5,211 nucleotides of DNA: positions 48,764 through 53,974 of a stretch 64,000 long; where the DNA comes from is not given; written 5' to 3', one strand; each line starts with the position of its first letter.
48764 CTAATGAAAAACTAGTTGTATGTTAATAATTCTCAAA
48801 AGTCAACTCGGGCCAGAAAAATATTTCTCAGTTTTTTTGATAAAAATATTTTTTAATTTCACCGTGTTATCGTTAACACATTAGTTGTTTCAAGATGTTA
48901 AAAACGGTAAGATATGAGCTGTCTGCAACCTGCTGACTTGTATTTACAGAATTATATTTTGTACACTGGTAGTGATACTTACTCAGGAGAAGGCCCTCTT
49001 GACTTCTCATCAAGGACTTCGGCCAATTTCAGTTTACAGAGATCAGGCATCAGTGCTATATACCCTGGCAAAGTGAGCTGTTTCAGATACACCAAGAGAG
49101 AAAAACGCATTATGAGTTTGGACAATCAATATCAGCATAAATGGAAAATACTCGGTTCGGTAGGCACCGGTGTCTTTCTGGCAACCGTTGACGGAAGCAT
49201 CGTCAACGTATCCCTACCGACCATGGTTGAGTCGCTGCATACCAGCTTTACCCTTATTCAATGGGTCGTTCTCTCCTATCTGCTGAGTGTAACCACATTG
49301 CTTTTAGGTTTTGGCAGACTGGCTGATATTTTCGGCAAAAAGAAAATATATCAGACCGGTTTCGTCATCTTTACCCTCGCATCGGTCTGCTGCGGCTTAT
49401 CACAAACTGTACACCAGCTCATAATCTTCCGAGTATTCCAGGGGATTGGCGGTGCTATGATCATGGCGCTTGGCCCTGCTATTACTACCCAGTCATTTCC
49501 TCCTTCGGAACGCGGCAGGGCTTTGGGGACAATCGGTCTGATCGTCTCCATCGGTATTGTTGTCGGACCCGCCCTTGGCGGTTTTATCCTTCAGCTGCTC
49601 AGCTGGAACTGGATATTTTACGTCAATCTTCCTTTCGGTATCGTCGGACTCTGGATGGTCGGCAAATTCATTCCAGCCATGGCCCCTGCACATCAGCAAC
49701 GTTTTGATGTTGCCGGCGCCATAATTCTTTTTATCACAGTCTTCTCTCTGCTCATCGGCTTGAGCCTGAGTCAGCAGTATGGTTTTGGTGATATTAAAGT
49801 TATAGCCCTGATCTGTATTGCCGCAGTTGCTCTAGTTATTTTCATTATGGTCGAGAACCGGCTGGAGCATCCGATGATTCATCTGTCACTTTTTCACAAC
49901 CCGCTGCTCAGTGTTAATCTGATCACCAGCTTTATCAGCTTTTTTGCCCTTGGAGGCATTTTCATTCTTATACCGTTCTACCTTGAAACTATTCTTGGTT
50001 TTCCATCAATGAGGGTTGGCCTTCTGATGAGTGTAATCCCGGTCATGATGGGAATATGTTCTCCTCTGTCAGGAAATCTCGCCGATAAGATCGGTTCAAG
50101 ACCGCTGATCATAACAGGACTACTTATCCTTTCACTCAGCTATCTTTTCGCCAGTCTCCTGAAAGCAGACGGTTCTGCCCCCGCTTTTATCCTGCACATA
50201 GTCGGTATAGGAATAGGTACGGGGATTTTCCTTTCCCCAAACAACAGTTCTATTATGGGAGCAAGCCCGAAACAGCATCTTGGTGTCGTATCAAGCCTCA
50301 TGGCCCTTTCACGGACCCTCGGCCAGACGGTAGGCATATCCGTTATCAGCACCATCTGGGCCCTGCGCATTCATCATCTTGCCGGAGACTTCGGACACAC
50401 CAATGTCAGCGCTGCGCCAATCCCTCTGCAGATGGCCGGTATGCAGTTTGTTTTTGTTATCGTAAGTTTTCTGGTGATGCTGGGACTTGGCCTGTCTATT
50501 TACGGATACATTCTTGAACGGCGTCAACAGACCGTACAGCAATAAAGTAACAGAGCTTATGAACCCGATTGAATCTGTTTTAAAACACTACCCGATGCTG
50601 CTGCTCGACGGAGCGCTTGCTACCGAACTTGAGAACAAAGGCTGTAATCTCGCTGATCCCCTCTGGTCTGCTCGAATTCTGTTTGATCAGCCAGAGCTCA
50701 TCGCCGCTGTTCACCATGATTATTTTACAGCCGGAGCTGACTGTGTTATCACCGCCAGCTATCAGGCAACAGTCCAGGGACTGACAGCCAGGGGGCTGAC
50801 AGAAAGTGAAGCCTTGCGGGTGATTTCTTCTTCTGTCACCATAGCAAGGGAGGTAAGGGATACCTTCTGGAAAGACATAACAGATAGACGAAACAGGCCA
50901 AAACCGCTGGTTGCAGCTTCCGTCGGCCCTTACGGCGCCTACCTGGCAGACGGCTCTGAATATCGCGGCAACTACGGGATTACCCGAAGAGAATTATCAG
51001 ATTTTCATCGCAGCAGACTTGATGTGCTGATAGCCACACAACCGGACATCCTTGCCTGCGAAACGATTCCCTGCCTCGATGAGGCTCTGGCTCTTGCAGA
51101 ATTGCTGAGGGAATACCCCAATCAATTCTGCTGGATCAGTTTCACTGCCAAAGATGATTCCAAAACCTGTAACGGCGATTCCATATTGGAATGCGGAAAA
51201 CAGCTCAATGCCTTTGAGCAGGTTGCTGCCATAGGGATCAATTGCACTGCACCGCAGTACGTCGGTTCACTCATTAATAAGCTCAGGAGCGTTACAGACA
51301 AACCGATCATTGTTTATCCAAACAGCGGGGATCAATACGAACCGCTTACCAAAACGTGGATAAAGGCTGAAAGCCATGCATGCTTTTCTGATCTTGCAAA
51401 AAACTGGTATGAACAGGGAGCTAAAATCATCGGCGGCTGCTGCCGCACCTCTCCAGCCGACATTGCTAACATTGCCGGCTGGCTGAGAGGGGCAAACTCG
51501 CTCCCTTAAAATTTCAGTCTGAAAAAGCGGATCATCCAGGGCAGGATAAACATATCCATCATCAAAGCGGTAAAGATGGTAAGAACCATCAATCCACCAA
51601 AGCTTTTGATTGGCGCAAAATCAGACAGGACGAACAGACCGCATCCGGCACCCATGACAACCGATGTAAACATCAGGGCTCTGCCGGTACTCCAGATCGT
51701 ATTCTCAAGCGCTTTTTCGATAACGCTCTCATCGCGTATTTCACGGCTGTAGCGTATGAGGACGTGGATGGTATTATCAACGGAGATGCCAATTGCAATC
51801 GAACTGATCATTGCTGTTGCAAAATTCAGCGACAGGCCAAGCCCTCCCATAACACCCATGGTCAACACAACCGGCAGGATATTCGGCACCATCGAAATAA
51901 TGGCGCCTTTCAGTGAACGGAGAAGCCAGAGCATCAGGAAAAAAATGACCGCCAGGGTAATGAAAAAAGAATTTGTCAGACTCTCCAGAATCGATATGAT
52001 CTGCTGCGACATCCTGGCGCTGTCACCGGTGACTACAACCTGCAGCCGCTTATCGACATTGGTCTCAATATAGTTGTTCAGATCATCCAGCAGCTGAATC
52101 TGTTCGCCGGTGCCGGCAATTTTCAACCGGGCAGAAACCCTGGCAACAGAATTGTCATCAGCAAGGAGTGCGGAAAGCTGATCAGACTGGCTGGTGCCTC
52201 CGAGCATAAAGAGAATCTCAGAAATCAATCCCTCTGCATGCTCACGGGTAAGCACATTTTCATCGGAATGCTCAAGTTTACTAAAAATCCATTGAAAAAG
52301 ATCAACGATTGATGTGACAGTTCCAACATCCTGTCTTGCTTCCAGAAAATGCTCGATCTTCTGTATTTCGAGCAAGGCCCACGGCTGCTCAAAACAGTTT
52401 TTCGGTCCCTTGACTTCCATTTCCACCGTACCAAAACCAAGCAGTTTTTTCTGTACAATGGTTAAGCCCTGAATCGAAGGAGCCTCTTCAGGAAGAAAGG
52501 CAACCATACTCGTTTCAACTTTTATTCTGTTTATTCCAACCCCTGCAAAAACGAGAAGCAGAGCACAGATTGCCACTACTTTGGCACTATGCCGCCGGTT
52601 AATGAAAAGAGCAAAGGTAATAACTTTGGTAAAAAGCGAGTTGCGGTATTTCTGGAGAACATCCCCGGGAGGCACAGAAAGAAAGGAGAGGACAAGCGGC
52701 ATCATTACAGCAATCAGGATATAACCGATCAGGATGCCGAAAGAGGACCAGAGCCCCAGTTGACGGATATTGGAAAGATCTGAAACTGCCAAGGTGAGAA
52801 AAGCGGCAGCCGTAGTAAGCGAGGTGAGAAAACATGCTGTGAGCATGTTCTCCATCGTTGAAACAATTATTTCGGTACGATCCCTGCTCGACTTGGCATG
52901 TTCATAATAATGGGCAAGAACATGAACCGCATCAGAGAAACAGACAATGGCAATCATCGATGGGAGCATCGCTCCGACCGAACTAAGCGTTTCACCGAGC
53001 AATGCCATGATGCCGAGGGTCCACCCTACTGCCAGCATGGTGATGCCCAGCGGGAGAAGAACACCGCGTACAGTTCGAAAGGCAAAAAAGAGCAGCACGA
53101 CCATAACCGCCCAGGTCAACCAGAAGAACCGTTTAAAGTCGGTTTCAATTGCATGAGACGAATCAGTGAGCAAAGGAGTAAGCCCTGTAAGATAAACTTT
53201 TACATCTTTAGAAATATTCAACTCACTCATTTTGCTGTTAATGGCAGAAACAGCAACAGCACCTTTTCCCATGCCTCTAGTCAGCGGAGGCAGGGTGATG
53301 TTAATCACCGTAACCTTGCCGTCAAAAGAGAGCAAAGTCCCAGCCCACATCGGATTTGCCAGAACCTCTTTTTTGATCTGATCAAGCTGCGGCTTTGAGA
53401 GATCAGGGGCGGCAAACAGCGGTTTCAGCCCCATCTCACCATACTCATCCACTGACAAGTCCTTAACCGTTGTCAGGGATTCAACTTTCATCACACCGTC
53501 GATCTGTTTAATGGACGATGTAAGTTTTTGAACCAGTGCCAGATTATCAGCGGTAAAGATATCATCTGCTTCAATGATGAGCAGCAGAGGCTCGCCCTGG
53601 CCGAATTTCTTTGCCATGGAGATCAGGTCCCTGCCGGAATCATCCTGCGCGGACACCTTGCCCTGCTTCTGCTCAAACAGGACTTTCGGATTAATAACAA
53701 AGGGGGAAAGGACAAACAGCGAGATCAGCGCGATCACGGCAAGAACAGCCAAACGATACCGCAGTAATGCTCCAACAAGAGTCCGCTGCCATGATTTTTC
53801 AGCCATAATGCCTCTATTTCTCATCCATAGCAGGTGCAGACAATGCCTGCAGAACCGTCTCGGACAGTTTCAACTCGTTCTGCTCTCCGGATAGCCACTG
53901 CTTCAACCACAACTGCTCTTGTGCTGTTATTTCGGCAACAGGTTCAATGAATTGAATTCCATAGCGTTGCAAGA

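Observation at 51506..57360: Tight five-gene operon linking an MfnB-like furan-phosphate synthase homologue to a flippase-like protein, a TatT/DctP-like pair and an RND exporter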

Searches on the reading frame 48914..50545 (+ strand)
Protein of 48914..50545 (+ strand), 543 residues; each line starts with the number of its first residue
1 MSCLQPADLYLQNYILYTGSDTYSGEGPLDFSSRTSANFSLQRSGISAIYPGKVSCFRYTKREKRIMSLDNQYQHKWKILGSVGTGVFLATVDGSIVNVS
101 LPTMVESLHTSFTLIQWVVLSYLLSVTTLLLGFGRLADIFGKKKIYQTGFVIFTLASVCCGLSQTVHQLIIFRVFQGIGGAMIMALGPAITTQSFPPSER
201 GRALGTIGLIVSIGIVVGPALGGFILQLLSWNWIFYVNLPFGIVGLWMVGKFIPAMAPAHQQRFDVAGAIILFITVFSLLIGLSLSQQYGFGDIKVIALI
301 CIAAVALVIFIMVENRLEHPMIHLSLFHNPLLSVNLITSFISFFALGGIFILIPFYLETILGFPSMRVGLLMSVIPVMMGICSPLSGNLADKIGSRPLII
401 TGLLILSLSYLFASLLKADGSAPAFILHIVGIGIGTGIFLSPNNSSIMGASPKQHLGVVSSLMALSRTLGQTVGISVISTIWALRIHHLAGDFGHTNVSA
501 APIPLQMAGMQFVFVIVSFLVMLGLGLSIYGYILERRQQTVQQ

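Call 3: search_protein_families(library=pfam, proteins=[window:48914-50545:+], max_evalue=0.01)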
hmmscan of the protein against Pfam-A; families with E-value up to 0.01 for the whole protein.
window:48914-50545:+ (543 aa): 4 families
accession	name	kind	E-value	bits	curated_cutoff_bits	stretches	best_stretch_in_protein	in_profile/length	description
PF07690.21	MFS_1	-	5.1e-57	193.8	33.4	1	85-474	3-346/347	Major Facilitator Superfamily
PF00083.30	Sugar_tr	-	9.2e-11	41.7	22.3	1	95-247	28-186/452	Sugar (and other) transporter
PF05977.19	MFS_3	-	0.00035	19.6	27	1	95-240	27-177/524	Transmembrane secretion effector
PF13347.12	MFS_2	-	0.0004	19.5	27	1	325-522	219-420/427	MFS/sugar transport protein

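Call 4: search_protein_families(library=ncbifam, proteins=[window:48914-50545:+], max_evalue=0.01)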
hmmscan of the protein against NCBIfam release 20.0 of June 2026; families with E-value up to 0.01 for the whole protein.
window:48914-50545:+ (543 aa): 71 families (the best 25 are shown)
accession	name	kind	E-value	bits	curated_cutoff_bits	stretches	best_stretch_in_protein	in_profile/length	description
TIGR00711.1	efflux_EmrB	subfamily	2.2e-88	297.1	230.2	1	82-488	6-416/485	DHA2 family efflux MFS transporter permease subunit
NF007799.0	PRK10504.1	subfamily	2.3e-52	178.5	426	1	75-525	8-445/471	multidrug transporter subunit MdtD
NF000025.1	MFS_efflux_tcmA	exception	1.4e-48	165.9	999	1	76-489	24-438/538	tetracenomycin C efflux MFS transporter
NF000391.1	EmrB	exception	4.2e-48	164.2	925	1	86-488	19-426/501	multidrug efflux MFS transporter permease subunit EmrB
NF040856.1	FexB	exception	5.2e-48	164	950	1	81-521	17-458/469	chloramphenicol/florfenicol efflux MFS transporter FexB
NF011571.1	PRK14995.1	subfamily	1.1e-44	153.1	701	1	76-480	4-409/493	SmvA family efflux MFS transporter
NF040895.2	MFS_effux_SdrM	equivalog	1.2e-43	149.9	550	1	87-493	15-415/441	multidrug efflux MFS transporter SdrM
NF000095.1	tet_MFS_OtrB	exception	7.3e-41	140.3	999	1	85-496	33-451/563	oxytetracycline resistance efflux MFS transporter OtrB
NF000218.1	FexA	exception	1.2e-39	136.2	900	1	86-484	29-431/475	chloramphenicol/florfenicol efflux MFS transporter FexA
NF000009.1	tet_MFS_Tcr3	exception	2.5e-39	135.2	1000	1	85-481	38-442/512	tetracycline efflux MFS transporter Tcr3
NF000060.1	MFS_efflux_LmrB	exception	1.1e-35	123.4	800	1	79-525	18-466/479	lincomycin efflux MFS transporter Lmr(B)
NF000089.1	qac_MFS_AB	exception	1.5e-34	119.7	900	1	74-482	15-425/514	QacA/B family quaternary ammonium compound efflux MFS transporter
NF000031.1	MFS_efflux_LmrA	exception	2e-34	119.2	850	1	74-500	27-453/484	lincomycin efflux MFS transporter Lmr(A)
NF012180.1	tet_MFS_43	exception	4.9e-34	118.2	999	1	77-487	20-432/484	tetracycline efflux MFS transporter Tet(43)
NF033896.2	MFS_LfrA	equivalog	4.2e-32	111.4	825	1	72-483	14-425/504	efflux MFS transporter LfrA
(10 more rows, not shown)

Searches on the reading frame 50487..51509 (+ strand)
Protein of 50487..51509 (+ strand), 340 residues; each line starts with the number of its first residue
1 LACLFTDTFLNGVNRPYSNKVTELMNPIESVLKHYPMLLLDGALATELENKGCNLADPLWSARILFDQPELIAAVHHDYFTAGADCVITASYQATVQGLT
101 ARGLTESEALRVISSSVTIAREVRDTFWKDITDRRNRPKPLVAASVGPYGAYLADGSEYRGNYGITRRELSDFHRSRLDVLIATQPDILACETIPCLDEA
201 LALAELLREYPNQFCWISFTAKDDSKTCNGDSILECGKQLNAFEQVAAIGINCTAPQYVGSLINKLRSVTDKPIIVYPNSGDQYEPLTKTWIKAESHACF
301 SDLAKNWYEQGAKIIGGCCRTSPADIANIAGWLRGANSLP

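Call 3: search_protein_families(library=pfam, proteins=[window:50487-51509:+], max_evalue=0.01)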
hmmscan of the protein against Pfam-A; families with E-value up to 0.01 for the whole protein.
window:50487-51509:+ (340 aa): 1 family
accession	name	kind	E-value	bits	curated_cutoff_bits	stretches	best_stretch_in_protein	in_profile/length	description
PF02574.22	S-methyl_trans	-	2.9e-78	264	22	1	38-330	1-280/283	Homocysteine S-methyltransferase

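Call 4: search_protein_families(library=ncbifam, proteins=[window:50487-51509:+], max_evalue=0.01)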
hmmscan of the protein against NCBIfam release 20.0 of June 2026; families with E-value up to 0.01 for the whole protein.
window:50487-51509:+ (340 aa): 5 families
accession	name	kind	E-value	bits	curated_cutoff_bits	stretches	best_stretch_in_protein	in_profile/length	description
NF007020.0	PRK09485.1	equivalog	3.8e-127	423.6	215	1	26-333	2-303/306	homocysteine S-methyltransferase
NF006396.0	PRK08645.1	equivalog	8.2e-41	139.8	453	1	37-335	12-286/611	bifunctional homocysteine S-methyltransferase/methylenetetrahydrofolate reductase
TIGR02082.1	metH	equivalog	3.5e-20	71.3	1010.85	1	37-331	5-310/1182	methionine synthase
NF005718.0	PRK07534.1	equivalog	4.5e-19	68.9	338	1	26-330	4-291/337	betaine--homocysteine S-methyltransferase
NF007024.0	PRK09490.1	equivalog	5e-19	67.6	1497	1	65-333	61-329/1234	methionine synthase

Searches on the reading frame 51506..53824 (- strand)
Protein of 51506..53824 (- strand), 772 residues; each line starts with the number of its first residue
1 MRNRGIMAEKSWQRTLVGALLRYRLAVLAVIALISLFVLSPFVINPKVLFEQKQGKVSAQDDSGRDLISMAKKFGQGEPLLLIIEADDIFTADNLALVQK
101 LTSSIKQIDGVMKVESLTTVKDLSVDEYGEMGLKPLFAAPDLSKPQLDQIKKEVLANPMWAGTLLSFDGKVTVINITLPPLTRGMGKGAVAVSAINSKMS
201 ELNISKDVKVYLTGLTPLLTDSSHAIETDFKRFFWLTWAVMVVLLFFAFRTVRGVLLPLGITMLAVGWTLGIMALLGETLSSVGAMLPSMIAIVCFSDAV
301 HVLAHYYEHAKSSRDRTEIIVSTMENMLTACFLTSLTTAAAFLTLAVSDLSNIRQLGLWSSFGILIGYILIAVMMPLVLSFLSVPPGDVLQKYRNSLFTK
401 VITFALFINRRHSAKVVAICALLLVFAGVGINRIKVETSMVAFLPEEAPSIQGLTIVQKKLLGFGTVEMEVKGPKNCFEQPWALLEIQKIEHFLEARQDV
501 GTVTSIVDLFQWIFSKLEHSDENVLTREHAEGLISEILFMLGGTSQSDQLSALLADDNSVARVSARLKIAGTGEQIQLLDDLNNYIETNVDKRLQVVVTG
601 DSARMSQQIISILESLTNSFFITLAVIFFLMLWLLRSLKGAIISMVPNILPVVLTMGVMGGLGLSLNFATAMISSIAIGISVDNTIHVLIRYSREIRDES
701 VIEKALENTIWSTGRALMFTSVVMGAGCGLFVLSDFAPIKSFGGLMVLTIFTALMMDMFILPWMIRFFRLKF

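Call 3: search_protein_families(library=pfam, proteins=[window:51506-53824:-], max_evalue=0.01)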
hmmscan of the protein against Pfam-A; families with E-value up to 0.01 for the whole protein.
window:51506-53824:- (772 aa): 4 families
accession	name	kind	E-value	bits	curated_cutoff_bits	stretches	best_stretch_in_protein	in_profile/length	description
PF03176.21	MMPL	-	9.5e-37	127.1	20.5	2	65-383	11-303/333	MMPL family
PF12349.14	Sterol-sensing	-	6.5e-08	33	22.3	1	261-381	15-135/153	Sterol-sensing domain of SREBP cleavage-activation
PF02460.24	Patched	-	7.2e-08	32.8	23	1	261-375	37-150/156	Patched SSD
PF00873.25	ACR_tran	-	7.3e-06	24.4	28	1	586-745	306-455/1021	AcrB/AcrD/AcrF family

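Call 4: search_protein_families(library=ncbifam, proteins=[window:51506-53824:-], max_evalue=0.01)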
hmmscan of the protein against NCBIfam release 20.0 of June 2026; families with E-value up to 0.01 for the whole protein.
window:51506-53824:- (772 aa): 16 families
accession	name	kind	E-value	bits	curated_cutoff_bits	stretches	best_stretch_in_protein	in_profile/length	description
TIGR00921.1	2A067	subfamily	8.4e-63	212.5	351.9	2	22-464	2-440/733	hydrophobe/amphiphile efflux-3 (HAE3) family transporter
TIGR00833.1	actII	subfamily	1.4e-47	162.6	874.7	3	152-505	98-454/910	MMPL family RND transporter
TIGR03480.1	HpnN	hypoth_equivalog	1.5e-28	99.3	751.85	2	188-437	227-472/862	hopanoid biosynthesis associated RND transporter like protein HpnN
NF052374.1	HopndTporHpnN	equivalog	1.7e-14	52.9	1100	2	590-769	248-427/858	hopanoid transporter HpnN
NF052608.1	TrhMmycExpMmpL3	equivalog_domain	3e-09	35.7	1400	2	201-278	157-234/992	trehalose monomycolate exporter MmpL3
NF007133.0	PRK09579.1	equivalog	1.7e-06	25.9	1763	1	585-707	305-425/1017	multidrug efflux RND transporter permease subunit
NF033617.1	RND_permease_2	subfamily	3.5e-06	25.3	1250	1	558-706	274-423/1009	multidrug efflux RND transporter permease subunit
NF007798.0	PRK10503.1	equivalog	9.2e-06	23.5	1584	1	588-703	318-431/1040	MdtB/MuxB family multidrug efflux RND transporter permease subunit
TIGR00916.1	2A0604s01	subfamily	1.7e-05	24.5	148.6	1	620-752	95-225/231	SecD/SecF family protein translocase subunit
NF007905.0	PRK10614.1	equivalog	3.3e-05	21.7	1774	1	605-700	323-418/1025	multidrug efflux RND transporter permease subunit MdtC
TIGR00915.1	2A0602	subfamily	5.1e-05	21.3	940.35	1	586-711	313-435/1050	efflux RND transporter permease subunit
NF045600.2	BstA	equivalog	0.0001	20.3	1400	1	611-764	746-893/903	sterol transporter cytoplasmic membrane protein BstA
NF000282.2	RND_permease_1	subfamily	0.00015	19.9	1250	1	589-694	315-417/1029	multidrug efflux RND transporter permease subunit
NF007131.0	PRK09577.1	equivalog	0.00024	18.9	1768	1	579-745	309-461/1045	multidrug efflux RND transporter permease subunit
NF007842.1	PRK10555.1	equivalog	0.00037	18.5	1854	1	612-744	336-461/1036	multidrug efflux RND transporter permease AcrD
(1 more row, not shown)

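Call 13: search_solved_structures(query=window:51506-53824:-, max_evalue=0.01)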
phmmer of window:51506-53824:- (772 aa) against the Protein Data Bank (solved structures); distinct sequences matched with E-value up to 0.01: 42.
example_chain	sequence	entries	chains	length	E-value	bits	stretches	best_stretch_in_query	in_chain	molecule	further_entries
9gi0_B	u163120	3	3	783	2.9e-14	55.8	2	152-381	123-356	Siderophore exporter MmpL4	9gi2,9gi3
9syt_A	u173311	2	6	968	7.2e-13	51.2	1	152-379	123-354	Siderophore exporter MmpL4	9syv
9syj_A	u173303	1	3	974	7.3e-13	51.1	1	152-379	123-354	Siderophore exporter MmpL4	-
6n40_A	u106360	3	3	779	4.9e-09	38.5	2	209-278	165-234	Membrane protein, MmpL family protein | Trehalose monomycolate exporter MmpL3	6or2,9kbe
8qkk_A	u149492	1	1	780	5e-09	38.5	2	209-278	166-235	Trehalose monomycolate exporter MmpL3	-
7k7m_A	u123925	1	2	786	5.2e-09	38.4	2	209-278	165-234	Drug exporters of the RND superfamily-like protein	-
7nvh_A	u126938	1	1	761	5.8e-09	38.2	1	667-763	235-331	Trehalose monomycolate exporter MmpL3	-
9dp6_A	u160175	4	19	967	1.1e-08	37.3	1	159-383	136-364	MmpL5 protein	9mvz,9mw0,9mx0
9b46_A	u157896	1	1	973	1.1e-08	37.3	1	159-383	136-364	MmpL5 protein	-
7c2m_A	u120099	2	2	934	1.2e-08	37.2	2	209-278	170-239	Chimera of drug exporters of the RND superfamily-like protein and Endolysin | Drug exporters of the RND superfamily-like protein,Endolysin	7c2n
6ajf_A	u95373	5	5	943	1.3e-08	37.1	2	209-278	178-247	Drug exporters of the RND superfamily-like protein,Endolysin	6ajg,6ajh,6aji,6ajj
7k8b_A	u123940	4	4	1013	1.9e-08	36.5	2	209-278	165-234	Drug exporters of the RND superfamily-like protein | Trehalose monomycolate exporter MmpL3 | MmpL3 transporter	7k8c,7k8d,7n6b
5khn_B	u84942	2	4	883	2e-08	36.5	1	590-768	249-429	RND transporter | Putative RND superfamily efflux pump membrane protein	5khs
7wnx_A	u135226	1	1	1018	2e-08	36.5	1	209-278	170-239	Trehalose monomycolate exporter MmpL3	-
7k8a_A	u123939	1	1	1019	2e-08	36.5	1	209-278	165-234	Drug exporters of the RND superfamily-like protein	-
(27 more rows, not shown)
